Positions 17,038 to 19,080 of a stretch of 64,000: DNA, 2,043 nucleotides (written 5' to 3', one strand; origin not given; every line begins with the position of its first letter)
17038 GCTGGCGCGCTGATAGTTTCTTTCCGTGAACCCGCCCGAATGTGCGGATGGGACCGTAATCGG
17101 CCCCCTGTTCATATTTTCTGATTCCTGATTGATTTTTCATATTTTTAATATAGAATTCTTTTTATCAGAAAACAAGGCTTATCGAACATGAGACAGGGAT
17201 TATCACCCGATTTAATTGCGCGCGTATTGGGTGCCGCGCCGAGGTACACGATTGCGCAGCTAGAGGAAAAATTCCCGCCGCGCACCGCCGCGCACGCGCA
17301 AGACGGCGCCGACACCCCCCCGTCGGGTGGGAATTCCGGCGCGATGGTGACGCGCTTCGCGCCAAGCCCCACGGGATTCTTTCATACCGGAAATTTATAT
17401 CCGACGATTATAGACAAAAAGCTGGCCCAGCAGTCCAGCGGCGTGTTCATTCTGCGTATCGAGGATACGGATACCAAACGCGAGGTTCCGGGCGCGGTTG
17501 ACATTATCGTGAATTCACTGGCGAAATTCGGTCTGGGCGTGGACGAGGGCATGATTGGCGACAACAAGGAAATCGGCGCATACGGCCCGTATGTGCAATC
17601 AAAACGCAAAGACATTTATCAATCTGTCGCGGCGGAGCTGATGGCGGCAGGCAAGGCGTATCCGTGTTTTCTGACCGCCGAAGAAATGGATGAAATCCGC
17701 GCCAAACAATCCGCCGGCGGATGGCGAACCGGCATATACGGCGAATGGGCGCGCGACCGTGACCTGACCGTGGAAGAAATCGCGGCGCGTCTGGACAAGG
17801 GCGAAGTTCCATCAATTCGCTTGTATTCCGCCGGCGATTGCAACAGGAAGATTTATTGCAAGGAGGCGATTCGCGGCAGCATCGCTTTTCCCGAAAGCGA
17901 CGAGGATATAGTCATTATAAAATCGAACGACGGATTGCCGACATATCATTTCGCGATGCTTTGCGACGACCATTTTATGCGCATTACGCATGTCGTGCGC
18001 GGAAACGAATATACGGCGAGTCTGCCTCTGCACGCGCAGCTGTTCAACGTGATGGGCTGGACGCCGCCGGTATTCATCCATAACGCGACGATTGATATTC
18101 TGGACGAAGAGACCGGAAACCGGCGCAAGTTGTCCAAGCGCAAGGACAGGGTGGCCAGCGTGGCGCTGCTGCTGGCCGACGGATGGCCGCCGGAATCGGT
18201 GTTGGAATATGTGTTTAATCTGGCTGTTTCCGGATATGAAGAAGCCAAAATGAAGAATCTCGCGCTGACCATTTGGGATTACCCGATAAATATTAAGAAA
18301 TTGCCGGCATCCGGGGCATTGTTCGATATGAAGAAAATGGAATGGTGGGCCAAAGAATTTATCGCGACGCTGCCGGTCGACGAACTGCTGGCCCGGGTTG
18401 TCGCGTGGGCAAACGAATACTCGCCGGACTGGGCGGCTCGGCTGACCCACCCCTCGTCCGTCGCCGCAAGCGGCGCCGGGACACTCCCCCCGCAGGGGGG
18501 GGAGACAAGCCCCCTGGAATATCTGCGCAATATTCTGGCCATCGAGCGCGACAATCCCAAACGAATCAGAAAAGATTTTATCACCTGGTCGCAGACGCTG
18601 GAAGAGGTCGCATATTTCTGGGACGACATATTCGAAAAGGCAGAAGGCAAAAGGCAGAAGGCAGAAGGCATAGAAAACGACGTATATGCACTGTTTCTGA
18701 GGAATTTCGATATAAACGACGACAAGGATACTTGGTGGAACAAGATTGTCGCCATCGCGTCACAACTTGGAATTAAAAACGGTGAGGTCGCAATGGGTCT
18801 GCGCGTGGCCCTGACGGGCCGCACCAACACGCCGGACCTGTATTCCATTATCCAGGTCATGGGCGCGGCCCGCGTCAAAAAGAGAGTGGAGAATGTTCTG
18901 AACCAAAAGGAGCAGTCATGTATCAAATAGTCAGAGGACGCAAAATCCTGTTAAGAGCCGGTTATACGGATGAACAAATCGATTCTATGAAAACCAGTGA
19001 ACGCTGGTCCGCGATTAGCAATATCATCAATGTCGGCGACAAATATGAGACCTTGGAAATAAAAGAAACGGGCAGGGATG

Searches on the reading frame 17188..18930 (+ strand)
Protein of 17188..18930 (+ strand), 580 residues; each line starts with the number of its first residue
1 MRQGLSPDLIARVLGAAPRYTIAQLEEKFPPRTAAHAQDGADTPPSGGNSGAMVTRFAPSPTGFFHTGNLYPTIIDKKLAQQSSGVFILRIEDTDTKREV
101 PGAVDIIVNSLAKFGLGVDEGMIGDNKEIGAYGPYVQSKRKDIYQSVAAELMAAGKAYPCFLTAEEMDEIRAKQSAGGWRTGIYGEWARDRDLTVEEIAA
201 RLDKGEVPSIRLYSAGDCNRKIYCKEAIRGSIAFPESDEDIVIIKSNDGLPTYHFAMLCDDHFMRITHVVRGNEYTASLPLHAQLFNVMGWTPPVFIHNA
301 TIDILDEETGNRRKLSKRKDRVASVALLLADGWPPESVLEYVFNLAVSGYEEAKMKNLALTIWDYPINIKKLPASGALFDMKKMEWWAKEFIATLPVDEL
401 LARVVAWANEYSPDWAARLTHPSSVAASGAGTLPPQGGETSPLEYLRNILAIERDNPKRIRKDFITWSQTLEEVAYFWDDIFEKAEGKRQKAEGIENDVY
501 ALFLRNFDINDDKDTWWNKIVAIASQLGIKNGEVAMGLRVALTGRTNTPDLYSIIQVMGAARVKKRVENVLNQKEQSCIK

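Call 72: search_protein_families(library=pfam, proteins=[window:17188-18930:+], max_evalue=0.001)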
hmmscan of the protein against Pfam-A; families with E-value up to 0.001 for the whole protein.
window:17188-18930:+ (580 aa): 2 families
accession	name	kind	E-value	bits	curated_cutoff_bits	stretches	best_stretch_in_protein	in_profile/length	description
PF00749.27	tRNA-synt_1c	-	8.3e-62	209.3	23.4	1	53-386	2-314/314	tRNA synthetases class I (E and Q), catalytic domain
PF19269.4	Anticodon_2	-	1.3e-12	48.7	23.6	1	510-570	80-140/141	Anticodon binding domain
